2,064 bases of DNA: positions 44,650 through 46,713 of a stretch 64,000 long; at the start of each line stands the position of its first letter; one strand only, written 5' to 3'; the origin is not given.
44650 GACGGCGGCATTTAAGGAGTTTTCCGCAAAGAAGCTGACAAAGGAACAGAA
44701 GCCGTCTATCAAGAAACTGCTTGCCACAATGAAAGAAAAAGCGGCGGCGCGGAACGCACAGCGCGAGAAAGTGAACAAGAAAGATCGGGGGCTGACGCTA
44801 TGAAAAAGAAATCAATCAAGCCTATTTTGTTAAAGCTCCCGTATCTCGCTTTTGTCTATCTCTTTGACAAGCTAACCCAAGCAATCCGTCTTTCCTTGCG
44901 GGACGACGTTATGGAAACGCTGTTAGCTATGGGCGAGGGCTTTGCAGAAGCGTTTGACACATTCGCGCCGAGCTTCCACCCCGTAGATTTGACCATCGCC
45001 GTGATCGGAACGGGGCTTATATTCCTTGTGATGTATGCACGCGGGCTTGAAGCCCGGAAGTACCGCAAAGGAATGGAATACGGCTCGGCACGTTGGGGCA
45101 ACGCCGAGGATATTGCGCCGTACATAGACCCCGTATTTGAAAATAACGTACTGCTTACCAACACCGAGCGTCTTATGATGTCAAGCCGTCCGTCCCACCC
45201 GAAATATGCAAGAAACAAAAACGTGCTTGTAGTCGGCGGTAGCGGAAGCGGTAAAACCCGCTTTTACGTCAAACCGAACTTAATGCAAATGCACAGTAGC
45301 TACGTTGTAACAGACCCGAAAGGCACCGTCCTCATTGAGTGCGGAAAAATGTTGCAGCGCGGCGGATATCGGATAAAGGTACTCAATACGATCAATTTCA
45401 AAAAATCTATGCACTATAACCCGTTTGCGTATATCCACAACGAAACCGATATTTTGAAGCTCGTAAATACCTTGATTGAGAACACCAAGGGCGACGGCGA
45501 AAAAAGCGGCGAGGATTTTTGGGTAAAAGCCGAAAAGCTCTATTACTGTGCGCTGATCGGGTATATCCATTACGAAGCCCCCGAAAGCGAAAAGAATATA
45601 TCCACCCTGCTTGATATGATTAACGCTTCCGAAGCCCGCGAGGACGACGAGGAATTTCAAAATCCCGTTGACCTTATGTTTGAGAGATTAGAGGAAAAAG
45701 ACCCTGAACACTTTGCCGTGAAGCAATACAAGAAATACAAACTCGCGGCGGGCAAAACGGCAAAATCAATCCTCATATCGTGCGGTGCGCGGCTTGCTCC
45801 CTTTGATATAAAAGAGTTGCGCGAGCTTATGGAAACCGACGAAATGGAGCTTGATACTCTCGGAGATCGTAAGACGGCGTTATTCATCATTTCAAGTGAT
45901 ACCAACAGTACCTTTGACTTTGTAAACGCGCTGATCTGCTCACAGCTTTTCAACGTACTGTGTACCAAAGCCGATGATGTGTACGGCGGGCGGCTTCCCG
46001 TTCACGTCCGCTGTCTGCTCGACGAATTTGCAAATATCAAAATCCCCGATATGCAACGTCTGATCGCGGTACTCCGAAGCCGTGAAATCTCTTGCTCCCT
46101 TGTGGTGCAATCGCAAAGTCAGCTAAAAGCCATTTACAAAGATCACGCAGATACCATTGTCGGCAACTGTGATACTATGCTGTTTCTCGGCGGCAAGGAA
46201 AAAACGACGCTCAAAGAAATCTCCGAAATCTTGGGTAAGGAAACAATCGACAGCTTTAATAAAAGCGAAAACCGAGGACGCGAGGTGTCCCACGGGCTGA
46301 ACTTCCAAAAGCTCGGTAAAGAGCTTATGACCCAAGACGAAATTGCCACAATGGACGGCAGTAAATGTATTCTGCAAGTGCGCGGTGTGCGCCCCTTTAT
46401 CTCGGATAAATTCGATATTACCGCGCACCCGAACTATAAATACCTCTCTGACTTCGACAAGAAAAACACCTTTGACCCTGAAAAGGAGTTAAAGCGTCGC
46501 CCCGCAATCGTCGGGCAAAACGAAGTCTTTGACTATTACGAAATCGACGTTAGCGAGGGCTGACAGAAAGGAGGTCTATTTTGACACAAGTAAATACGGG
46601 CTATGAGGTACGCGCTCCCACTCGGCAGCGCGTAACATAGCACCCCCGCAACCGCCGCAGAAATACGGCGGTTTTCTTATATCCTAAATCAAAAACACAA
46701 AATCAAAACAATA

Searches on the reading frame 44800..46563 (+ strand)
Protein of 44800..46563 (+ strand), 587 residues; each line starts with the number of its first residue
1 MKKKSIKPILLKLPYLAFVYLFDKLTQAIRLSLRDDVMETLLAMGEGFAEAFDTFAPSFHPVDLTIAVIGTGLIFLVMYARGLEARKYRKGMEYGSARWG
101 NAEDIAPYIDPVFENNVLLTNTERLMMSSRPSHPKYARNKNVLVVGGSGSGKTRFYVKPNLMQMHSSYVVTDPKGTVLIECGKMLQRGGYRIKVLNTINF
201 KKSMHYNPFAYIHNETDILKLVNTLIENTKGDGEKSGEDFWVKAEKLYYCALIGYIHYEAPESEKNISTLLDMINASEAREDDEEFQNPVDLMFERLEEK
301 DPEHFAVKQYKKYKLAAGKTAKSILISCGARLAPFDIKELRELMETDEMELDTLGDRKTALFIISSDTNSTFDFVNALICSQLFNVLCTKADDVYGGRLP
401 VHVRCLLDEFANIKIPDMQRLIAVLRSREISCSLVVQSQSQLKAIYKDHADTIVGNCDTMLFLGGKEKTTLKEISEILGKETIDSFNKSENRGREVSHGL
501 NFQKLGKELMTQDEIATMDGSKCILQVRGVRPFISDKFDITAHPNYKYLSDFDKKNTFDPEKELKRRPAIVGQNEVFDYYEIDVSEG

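Call 85: search_protein_families(library=pfam, proteins=[window:44800-46563:+], max_evalue=0.00001)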
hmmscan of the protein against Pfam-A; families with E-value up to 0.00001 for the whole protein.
window:44800-46563:+ (587 aa): 3 families
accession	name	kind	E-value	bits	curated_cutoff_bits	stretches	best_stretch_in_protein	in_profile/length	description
PF02534.20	T4SS-DNA_transf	-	2.1e-54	185.6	20.1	1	140-537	45-442/468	Type IV secretory system Conjugative DNA transfer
PF12696.13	TraG-D_C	-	4.2e-34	117.6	22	1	402-519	1-125/126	TraM recognition site of TraD and TraG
PF10412.15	TrwB_AAD_bind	-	2e-16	60.3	20.5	1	406-528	249-376/387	Type IV secretion-system coupling protein DNA-binding domain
